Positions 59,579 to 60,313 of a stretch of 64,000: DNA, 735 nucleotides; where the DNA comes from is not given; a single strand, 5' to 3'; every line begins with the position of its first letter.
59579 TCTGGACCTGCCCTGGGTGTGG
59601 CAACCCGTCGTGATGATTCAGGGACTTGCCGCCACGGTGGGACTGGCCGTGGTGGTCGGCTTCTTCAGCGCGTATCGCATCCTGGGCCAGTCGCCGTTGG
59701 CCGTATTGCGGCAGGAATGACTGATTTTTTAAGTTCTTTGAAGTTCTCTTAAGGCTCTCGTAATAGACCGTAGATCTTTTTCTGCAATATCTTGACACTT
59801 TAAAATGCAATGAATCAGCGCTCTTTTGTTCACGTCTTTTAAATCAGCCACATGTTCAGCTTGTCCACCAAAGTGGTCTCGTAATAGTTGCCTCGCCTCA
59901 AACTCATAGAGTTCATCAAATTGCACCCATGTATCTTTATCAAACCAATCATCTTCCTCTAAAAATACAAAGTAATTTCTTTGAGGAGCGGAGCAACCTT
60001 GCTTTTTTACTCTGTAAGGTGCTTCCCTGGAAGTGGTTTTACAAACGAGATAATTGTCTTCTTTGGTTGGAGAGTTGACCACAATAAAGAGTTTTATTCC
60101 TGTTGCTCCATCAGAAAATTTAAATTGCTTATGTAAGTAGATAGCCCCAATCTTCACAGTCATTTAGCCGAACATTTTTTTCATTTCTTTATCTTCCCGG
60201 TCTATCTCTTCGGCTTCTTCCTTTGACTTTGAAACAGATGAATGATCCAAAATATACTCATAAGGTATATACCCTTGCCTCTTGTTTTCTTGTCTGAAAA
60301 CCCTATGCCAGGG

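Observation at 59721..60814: Low-GC islet at the tRNA-Leu 3' end carrying a Panacea (DUF4065) antitoxin and an unassigned 144-aa partner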

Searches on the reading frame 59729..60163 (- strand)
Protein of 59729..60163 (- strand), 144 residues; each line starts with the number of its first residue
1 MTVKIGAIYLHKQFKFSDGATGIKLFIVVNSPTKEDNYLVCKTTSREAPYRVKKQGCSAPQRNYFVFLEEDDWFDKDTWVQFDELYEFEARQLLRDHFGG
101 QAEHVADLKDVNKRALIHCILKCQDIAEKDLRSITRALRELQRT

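Call 5: search_protein_families(library=pfam, proteins=[window:59729-60163:-], max_evalue=1)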
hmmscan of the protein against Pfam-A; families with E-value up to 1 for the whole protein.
window:59729-60163:- (144 aa): 0 families

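Call 6: search_protein_families(library=ncbifam, proteins=[window:59729-60163:-], max_evalue=1)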
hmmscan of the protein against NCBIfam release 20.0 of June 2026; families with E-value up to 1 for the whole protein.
window:59729-60163:- (144 aa): 0 families
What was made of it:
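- On SocAB type VI TA: No NCBIfam model matches the toxin (call 6).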

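Call 7: search_protein_families(library=padloc, proteins=[window:59729-60163:-], max_evalue=1)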
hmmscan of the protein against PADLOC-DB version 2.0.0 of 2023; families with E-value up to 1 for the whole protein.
window:59729-60163:- (144 aa): 0 families
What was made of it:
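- No PADLOC model matches either protein (call 7).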

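Call 8: find_homologous_proteins(query=window:59729-60163:-, max_evalue=0.001)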
Query window:59729-60163:- (144 aa): 11 proteins with E <= 0.001 among 18 candidates.
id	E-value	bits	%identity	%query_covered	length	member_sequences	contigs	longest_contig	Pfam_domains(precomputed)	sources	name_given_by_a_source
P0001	9.5e-56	205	62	98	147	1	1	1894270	-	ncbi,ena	-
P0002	1.5e-55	205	62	97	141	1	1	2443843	-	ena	-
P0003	1.6e-55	205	62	97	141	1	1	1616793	-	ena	-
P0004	2.3e-55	204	66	88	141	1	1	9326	-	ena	-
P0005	4.6e-55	203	64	97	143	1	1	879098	-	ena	-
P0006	1.9e-54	201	63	96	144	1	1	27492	-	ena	-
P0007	9.0e-52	192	60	97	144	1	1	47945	-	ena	-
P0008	2.1e-51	191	72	81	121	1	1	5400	-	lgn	-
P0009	2.3e-41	159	66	69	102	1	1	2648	-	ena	-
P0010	3.6e-36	142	71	60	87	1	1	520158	-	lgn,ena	-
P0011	9.1e-32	128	63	58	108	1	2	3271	-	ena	-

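Call 9: search_protein_families(library=phrogs, proteins=[window:59729-60163:-], max_evalue=1)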
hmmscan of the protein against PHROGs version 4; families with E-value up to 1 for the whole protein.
window:59729-60163:- (144 aa): 0 families

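Call 10: search_solved_structures(query=window:59729-60163:-, max_evalue=10)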
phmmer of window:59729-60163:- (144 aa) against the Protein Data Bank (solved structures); distinct sequences matched with E-value up to 10: 1.
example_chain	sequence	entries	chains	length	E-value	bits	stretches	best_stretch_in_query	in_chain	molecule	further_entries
9u78_A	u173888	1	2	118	0.053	16.5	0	91-115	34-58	Single Chain Protein of De Novo Designed Helix Bundles-4EH2 with KDPV Loop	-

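Call 15: find_encoding_contigs(protein=P0001, flank=5000, max_places=3)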
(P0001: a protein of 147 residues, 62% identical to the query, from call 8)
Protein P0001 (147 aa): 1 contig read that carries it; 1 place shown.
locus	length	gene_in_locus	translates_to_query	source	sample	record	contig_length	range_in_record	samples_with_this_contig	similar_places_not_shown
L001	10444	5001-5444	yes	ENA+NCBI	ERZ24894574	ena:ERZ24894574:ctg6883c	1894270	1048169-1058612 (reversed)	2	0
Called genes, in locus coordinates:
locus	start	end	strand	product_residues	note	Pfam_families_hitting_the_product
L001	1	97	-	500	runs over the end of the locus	PF07715:Plug (weak)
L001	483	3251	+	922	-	PF02739:5_3_exonuc_N, PF01367:5_3_exonuc, PF00476:DNA_pol_A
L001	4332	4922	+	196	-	PF13274:SocA_Panacea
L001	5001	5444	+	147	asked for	-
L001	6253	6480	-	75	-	-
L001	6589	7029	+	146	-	PF01797:Y1_Tnp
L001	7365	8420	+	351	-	PF13518:HTH_28 (weak), PF13551:HTH_29, PF13565:HTH_32 (weak), PF00665:rve (weak), PF13683:rve_3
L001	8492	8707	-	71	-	-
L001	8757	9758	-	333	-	-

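Call 16: find_encoding_contigs(protein=P0005, flank=5000, max_places=3)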
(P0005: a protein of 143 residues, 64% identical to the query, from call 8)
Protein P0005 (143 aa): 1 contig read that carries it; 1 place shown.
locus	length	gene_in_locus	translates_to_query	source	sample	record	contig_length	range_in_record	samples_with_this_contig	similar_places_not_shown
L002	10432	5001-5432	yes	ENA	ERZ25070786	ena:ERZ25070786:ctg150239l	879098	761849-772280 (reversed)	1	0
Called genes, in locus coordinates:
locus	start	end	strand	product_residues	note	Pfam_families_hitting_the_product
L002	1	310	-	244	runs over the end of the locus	PF01553:Acyltransferase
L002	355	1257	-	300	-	PF01148:CTP_transf_1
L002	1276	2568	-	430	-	PF00158:Sigma54_activat, PF14532:Sigma54_activ_2, PF07728:AAA_5 (faint), PF25601:AAA_lid_14, PF02954:HTH_8 (weak), PF18024:HTH_50 (weak)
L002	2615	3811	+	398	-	PF00389:2-Hacid_dh, PF02826:2-Hacid_dh_C, PF03446:NAD_binding_2 (faint), PF22629:ACT_AHAS_ss (weak)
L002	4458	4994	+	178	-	PF13274:SocA_Panacea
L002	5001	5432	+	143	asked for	-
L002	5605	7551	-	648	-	PF14280:DUF4365, PF13424:TPR_12 (faint), PF13414:TPR_11 (faint)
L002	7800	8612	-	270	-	-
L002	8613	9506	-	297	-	PF04343:DUF488, PF22751:DUF488-N3a (weak)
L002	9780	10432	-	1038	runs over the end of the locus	PF04313:HSDR_N, PF00270:DEAD (weak), PF04851:ResIII, PF18766:SWI2_SNF2, PF22679:T1R_D3-like, PF11867:T1RH-like_C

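Call 17: find_encoding_contigs(protein=P0007, flank=5000, max_places=3)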
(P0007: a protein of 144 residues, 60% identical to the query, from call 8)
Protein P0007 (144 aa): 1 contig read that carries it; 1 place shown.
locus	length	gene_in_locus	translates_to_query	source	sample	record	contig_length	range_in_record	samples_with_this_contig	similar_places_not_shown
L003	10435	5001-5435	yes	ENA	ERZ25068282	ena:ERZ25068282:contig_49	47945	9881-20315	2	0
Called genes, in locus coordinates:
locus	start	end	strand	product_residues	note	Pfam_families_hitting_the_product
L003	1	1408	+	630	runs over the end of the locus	PF02518:HATPase_c, PF13589:HATPase_c_3, PF01119:DNA_mis_repair, PF08676:MutL_C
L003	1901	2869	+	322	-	PF01745:IPT (weak), PF01715:IPPT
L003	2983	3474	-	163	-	PF01551:Peptidase_M23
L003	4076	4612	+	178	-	PF13274:SocA_Panacea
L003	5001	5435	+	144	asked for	-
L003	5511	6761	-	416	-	PF00464:SHMT, PF00155:Aminotran_1_2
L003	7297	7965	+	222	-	-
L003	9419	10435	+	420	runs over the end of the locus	-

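Call 18: predict_structure(alignment_id=A1)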
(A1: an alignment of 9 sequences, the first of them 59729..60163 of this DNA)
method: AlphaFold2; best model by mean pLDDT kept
length: 144 residues; sequences in the alignment: 9
mean_pLDDT: 74.5   pTM: 0.74
mean pLDDT of the five models: 74.5, 70.2, 67.3, 66.5, 62.8
residues with pLDDT >= 90: 6; 70-90: 103; 50-70: 19; < 50: 16
segments of 3 or more residues with pLDDT < 50: 47-60
pLDDT, mean of each block of 10 residues (from residue 1): 79 77 85 77 59 37 74 80 72 56 86 87 81 89 82
secondary structure, 60 per line:
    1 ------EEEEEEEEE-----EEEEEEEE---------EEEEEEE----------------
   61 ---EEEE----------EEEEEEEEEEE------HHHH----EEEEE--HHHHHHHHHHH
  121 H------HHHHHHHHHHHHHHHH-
elements in order: E7-15 E21-28 E38-44 E64-67 E78-88 H95-98 E103-107 H110-121 H128-143

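Call 19: find_encoding_contigs(protein=P0002, flank=5000, max_places=2)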
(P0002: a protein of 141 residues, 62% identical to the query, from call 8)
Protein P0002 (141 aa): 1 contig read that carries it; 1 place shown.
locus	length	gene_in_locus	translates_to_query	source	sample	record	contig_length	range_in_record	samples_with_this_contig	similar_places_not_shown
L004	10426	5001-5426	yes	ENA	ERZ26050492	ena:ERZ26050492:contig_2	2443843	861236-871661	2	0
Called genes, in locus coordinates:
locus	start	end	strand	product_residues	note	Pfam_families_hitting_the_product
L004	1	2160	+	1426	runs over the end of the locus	PF07669:Eco57I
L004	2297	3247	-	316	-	-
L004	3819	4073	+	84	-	-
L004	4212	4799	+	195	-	PF13274:SocA_Panacea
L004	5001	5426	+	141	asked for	-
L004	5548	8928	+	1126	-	PF13091:PLDc_2, PF00176:SNF2-rel_dom, PF00270:DEAD (faint), PF04851:ResIII (weak), PF00271:Helicase_C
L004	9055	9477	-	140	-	-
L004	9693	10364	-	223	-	-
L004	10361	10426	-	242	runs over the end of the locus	-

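Call 20: find_encoding_contigs(protein=P0006, flank=5000, max_places=2)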
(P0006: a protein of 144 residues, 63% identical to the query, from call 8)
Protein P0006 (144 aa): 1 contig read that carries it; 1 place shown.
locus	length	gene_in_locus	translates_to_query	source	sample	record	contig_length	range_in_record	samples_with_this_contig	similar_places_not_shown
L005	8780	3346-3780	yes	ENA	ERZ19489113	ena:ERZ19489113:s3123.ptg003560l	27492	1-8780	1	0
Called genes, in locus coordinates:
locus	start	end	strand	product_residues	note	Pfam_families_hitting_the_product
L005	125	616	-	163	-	-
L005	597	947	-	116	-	-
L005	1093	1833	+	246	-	-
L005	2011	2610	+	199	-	-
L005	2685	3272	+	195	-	PF13274:SocA_Panacea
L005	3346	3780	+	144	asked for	-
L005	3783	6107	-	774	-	PF03190:Thioredox_DsbH, PF13899:Thioredoxin_7 (weak), PF07470:Glyco_hydro_88 (faint)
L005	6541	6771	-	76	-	-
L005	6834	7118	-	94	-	-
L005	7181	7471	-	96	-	-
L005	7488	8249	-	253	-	PF00413:Peptidase_M10 (weak)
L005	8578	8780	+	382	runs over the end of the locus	PF01536:SAM_decarbox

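Call 22: search_protein_representatives(alignment_id=A1)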
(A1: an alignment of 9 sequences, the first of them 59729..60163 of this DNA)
Query: 9 sequences, 143 profile positions. Proteins with E-value up to 0.001 (for the whole library): 561; up to 1e-10: 265; up to 1e-30: 5. The best 150 are listed.
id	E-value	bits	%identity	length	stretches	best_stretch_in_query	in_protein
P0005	4.0e-76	269.8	-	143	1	1-142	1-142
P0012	2.2e-44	166.9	-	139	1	1-140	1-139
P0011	4.6e-43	162.7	-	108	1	1-91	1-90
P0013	1.8e-33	131.6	-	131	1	1-140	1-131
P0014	1.1e-31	125.8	-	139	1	1-141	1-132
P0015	3.7e-30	120.8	-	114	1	7-111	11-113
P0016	4.0e-30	120.7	-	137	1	1-135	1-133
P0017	9.6e-30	119.5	-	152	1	1-142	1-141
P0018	1.1e-29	119.2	-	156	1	4-141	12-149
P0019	1.7e-29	118.7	-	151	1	3-140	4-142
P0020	3.8e-28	114.3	-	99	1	1-84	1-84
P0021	5.0e-28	113.9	-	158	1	1-139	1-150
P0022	1.5e-27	112.3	-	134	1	4-131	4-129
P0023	2.0e-27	112.0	-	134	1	1-136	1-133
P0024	2.2e-27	111.8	-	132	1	1-135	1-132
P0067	7.2e-20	87.4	-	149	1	6-140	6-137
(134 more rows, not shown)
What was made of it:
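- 59729..60163 (-): panT: 144-aa putative toxin from an unannotated sequence family. It has a MazF/PemK-type SH3-like barrel (strands 7-15, 21-28, 38-44, 64-67, 78-88, 102-107) followed by two C-terminal helices (110-121, 128-143). The family-wide conserved residues K24, T44, S45, C57, T78 and C119 are all intact here. The family has 561 representatives at E <= 1e-3 (call 22).
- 561 representatives at 50% identity have E <= 1e-3 and 265 have E <= 1e-10, all about 130-155 aa (call 22).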

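Call 23: fold_search(model_id=the predicted structure, library=pdb)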
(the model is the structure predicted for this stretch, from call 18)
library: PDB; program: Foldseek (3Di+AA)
matches with E <= 10: 338; with E <= 0.001: 14
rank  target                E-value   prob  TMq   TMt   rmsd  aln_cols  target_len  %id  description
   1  4of1_A                1.1e-04  1.00  0.49  0.58   7.3       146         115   13  crystal structure of toxin from staphylococcus aureus Mu50 (released 2015-01-14)
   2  1ne8                  2.3e-04  1.00  0.47  0.56   7.7       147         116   11  YDCE protein from Bacillus subtilis (released 2003-01-14)
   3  4mzp_C                2.3e-04  1.00  0.45  0.54   7.8       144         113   10  MazF from S. aureus crystal form III, C2221, 2.7 A (released 2014-05-21)
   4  4mzp_A                2.3e-04  1.00  0.45  0.54   7.8       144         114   10  MazF from S. aureus crystal form III, C2221, 2.7 A (released 2014-05-21)
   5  2mf2_MODEL_1_A        2.8e-04  1.00  0.54  0.58   3.9       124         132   14  Structural and biophysical characterization of the mRNA interferase SaMazF from Staphylococcus aureus. (released 2014-05-21)
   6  4mdx_A                2.9e-04  1.00  0.46  0.55   8.2       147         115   11  Crystal structure of Bacillus subtilis MazF in complex with RNA (released 2013-10-23)
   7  4hke_A                3.5e-04  1.00  0.52  0.61   4.7       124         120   13  Crystal Structure of MoxT of Bacillus anthracis (released 2013-11-13)
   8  4mzp_B                3.9e-04  1.00  0.45  0.54   7.8       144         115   10  MazF from S. aureus crystal form III, C2221, 2.7 A (released 2014-05-21)
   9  7bxy                  4.4e-04  1.00  0.57  0.68   3.6       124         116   12  mRNA interferase from Bacillus cereus (released 2021-04-28)
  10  9g7k_A                6.8e-04  1.00  0.45  0.53   7.8       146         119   11  Staphylococcus aureus MazF in complex with Nanobody 12 (released 2024-07-31)
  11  9g1y_B                7.6e-04  1.00  0.48  0.57   7.6       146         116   10  Staphycoccus aureus MazF in complex with Nabobody 3 (released 2024-07-24)
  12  4me7_B                8.1e-04  1.00  0.43  0.55   8.3       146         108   11  Crystal structure of Bacillus subtilis toxin MazF in complex with cognate antitoxin MazE (released 2013-10-23)
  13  4me7_C                8.6e-04  1.00  0.41  0.51   9.2       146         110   12  Crystal structure of Bacillus subtilis toxin MazF in complex with cognate antitoxin MazE (released 2013-10-23)
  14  4mzm_A                9.1e-04  1.00  0.47  0.57   7.6       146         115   10  MazF from S. aureus crystal form I, P212121, 2.1 A (released 2014-05-28)
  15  9g48_A                1.2e-03  1.00  0.48  0.57   7.6       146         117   10  Staphylococcus aureus MazF in complex with Nanobody 6 (released 2024-07-24)
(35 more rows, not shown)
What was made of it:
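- An earlier, shallower model gave the same result (call 23).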

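Call 27: search_protein_families(library=pfam, alignment_id=A2, max_evalue=0.01)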
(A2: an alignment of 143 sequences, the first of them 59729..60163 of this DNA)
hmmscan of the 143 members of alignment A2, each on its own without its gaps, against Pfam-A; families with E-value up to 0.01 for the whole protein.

A. member 1, window:59729-60163:- (144 aa): 0 families

B. families by the number of members that match (of 143 scanned): 4 families
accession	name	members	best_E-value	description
PF23297.2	ACP_SdgA_C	1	0.001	Highly reducing polyketide synthase sdgA, C-terminal ACP domain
PF08594.15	UPF0300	1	0.0046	Uncharacterised protein family (UPF0300)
PF05327.17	RRN3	1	0.0057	RNA polymerase I specific transcription initiation factor RRN3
PF02452.23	PemK_toxin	1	0.0068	PemK-like, MazF-like toxin of type II toxin-antitoxin system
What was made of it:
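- On MazF/PemK toxin family (PF02452): One of 143 family members gives E = 0.0068 (call 27).
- Closest known: MazF/PemK/Kid/EndoA type II endoribonuclease toxins. Different: There is no PF02452 match (calls 5, 27).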

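Call 28: search_solved_structures(query=A2, max_evalue=10, show_alignments=2)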
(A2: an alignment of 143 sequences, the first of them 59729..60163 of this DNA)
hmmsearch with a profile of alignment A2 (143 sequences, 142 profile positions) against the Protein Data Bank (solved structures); distinct sequences matched with E-value up to 10: 5.
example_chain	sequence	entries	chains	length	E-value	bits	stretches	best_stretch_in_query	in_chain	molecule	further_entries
7b28_F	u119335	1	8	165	0.26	14.2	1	33-95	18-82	CirpA3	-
6tqu_A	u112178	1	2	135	0.33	13.9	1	21-58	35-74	Motile sperm domain-containing protein 2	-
6u1s_A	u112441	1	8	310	0.33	13.8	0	80-135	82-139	de novo designed 16-helix transmembrane nanopore, TMHC8_R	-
6tqs_A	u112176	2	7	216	0.55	13.1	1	21-58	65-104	Motile sperm domain-containing protein 2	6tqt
1wic_A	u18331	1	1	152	0.59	13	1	21-58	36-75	Hypothetical Protein RIKEN cDNA 6030424E15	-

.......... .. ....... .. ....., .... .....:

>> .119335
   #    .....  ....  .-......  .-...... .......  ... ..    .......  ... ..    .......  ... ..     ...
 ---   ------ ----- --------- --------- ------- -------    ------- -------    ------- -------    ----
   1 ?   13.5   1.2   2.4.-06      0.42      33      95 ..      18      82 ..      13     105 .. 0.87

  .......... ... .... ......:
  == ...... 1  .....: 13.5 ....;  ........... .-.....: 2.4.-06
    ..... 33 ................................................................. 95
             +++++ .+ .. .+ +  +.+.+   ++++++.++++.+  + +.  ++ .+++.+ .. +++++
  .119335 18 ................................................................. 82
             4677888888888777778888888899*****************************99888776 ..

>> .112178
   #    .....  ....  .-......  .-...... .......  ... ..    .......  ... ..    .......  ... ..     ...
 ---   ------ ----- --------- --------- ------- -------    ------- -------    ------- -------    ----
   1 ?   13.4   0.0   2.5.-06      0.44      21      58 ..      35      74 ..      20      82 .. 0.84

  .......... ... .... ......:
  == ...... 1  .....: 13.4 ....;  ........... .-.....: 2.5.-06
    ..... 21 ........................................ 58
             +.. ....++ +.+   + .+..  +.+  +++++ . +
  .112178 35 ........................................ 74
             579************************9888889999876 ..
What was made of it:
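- A family profile finds no MazF in PDB by hmmsearch (call 28).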

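Call 35: predict_structure(alignment_id=A2)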
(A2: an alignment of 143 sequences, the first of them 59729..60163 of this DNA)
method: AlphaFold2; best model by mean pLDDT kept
length: 144 residues; sequences in the alignment: 143
mean_pLDDT: 97.0   pTM: 0.90
mean pLDDT of the five models: 97.0, 96.8, 96.6, 96.3, 95.2
residues with pLDDT >= 90: 142; 70-90: 2; 50-70: 0; < 50: 0
segments of 3 or more residues with pLDDT < 50: none
pLDDT, mean of each block of 10 residues (from residue 1): 94 98 98 96 97 97 97 98 97 96 98 99 97 98 95
secondary structure, 60 per line:
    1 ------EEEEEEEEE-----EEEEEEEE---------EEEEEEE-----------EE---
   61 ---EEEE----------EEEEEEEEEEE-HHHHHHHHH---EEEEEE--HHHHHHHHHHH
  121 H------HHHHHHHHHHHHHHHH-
elements in order: E7-15 E21-28 E38-44 E64-67 E78-88 H90-98 E102-107 H110-121 H128-143
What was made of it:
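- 59729..60163 (-): The AlphaFold2 model has pLDDT 97 and pTM 0.90 (call 35).
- On MazF/PemK toxin family (PF02452): The model has pLDDT 97 and pTM 0.90 (call 35).
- The AlphaFold2 model built on 143 sequences has pLDDT 97 and pTM 0.90 (call 35).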

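Call 38: find_related_loci(query=A1, collection=genome_contigs, flank=3000)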
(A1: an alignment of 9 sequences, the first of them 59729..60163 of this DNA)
Query A1 (144 aa) in genome_contigs; peptide patterns used: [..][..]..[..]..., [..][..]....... (x = any residue, [..] = any of these).
16 stretches matched a pattern; 3 encode a relative of the query (tblastn E <= 1e-3); 3 distinct loci.
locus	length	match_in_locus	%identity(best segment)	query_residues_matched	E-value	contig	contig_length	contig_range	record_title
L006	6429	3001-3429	72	3-144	2e-72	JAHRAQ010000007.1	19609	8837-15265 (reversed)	MAG: Nitrospirales bacterium isolate MEX2-MAG7 k127_87784_3218, whole genome shotgun sequence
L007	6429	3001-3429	62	2-143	1e-62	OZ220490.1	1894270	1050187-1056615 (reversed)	MAG: Bdellovibrionales bacterium isolate a27d8a8e-867a-4b05-bccb-c0e2e07202d2 genome assembly, chromosome: 1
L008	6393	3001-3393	37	3-141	7e-30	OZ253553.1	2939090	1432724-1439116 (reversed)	MAG: Bdellovibrionales bacterium isolate 718c6f2f-befc-45a4-8b03-224bf2cf1e11 genome assembly, chromosome: 1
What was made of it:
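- Tried and rejected: It worked with A1 and found only 3 loci (call 38).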

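Call 43: fold_search(model_id=the predicted structure, library=pdb)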
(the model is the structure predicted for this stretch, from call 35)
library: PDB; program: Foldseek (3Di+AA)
matches with E <= 10: 410; with E <= 0.001: 7
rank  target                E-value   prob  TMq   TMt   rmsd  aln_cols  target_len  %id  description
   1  4mzp_C                2.3e-04  1.00  0.46  0.57   8.1       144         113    9  MazF from S. aureus crystal form III, C2221, 2.7 A (released 2014-05-21)
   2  7bxy                  2.6e-04  1.00  0.49  0.59   8.0       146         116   10  mRNA interferase from Bacillus cereus (released 2021-04-28)
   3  1ne8                  2.9e-04  1.00  0.46  0.55   8.3       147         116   10  YDCE protein from Bacillus subtilis (released 2003-01-14)
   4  4mdx_A                4.1e-04  1.00  0.50  0.61   7.9       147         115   10  Crystal structure of Bacillus subtilis MazF in complex with RNA (released 2013-10-23)
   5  4of1_A                4.1e-04  1.00  0.47  0.57   8.0       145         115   10  crystal structure of toxin from staphylococcus aureus Mu50 (released 2015-01-14)
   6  4mzp_A                4.9e-04  1.00  0.46  0.56   8.1       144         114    9  MazF from S. aureus crystal form III, C2221, 2.7 A (released 2014-05-21)
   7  2mf2_MODEL_1_A        8.3e-04  1.00  0.55  0.60   3.5       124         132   12  Structural and biophysical characterization of the mRNA interferase SaMazF from Staphylococcus aureus. (released 2014-05-21)
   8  9g1y_B                1.1e-03  1.00  0.49  0.59   7.6       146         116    8  Staphycoccus aureus MazF in complex with Nabobody 3 (released 2024-07-24)
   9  4mzm_A                1.3e-03  1.00  0.47  0.57   8.0       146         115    9  MazF from S. aureus crystal form I, P212121, 2.1 A (released 2014-05-28)
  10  9g7k_A                1.7e-03  1.00  0.47  0.56   7.5       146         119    8  Staphylococcus aureus MazF in complex with Nanobody 12 (released 2024-07-31)
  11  4me7_B                1.7e-03  1.00  0.43  0.55   8.6       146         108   10  Crystal structure of Bacillus subtilis toxin MazF in complex with cognate antitoxin MazE (released 2013-10-23)
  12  4me7_C                1.8e-03  1.00  0.42  0.53   9.1       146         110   12  Crystal structure of Bacillus subtilis toxin MazF in complex with cognate antitoxin MazE (released 2013-10-23)
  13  4hke_A                2.4e-03  1.00  0.55  0.65   3.8       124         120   12  Crystal Structure of MoxT of Bacillus anthracis (released 2013-11-13)
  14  5hkc_B                5.1e-03  1.00  0.51  0.63   6.5       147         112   10  Crystal structure of M. tuberculosis MazF-mt3 T52D-F62D mutant in complex with 8-mer RNA (released 2017-01-18)
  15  5hk0_C                5.4e-03  1.00  0.48  0.60   8.1       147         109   10  Crystal structure of M. tuberculosis MazF-mt3 (Rv1991c) in complex with RNA (released 2017-01-18)
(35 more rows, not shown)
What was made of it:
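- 59729..60163 (-): Foldseek against PDB: ranks 1-19 are all MazF-family toxins (E from 2.3e-4, probability 0.99-1.0); CptN follows at rank 20 (E 0.015) and CcdB at rank 23 (E 0.05) (call 43).
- On MazF/PemK toxin family (PF02452): Foldseek probability is 0.99-1.0 to more than 15 MazF-family chains, with E from 2.3e-4 (call 43).
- CptN at rank 20 and CcdB at rank 23 follow at weaker E-values (call 43). CcdB, a gyrase poison, shares the fold and also matches: E 0.05-0.09, TM 0.62-0.67 normalised by target, rmsd about 4 A (call 43). CcdB structures match the model with the lowest rmsd values (3.9-4.1 A) and a target-normalised TM of 0.62-0.67 (call 43). Foldseek E-values favour MazF-family RNases by about two orders of magnitude, and they fill ranks 1-19 (call 43).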

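Call 48: search_dna_similar(query=window:59729-60163:-, collection=plasmids, mode=protein, max_evalue=0.001, max_rows=20)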
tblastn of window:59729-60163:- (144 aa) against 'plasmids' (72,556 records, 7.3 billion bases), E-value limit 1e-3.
No match.

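Call 49: search_dna_similar(query=window:59729-60163:-, collection=phages, mode=protein, max_evalue=0.001, max_rows=20)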
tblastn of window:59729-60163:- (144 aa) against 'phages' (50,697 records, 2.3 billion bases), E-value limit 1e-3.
No match.
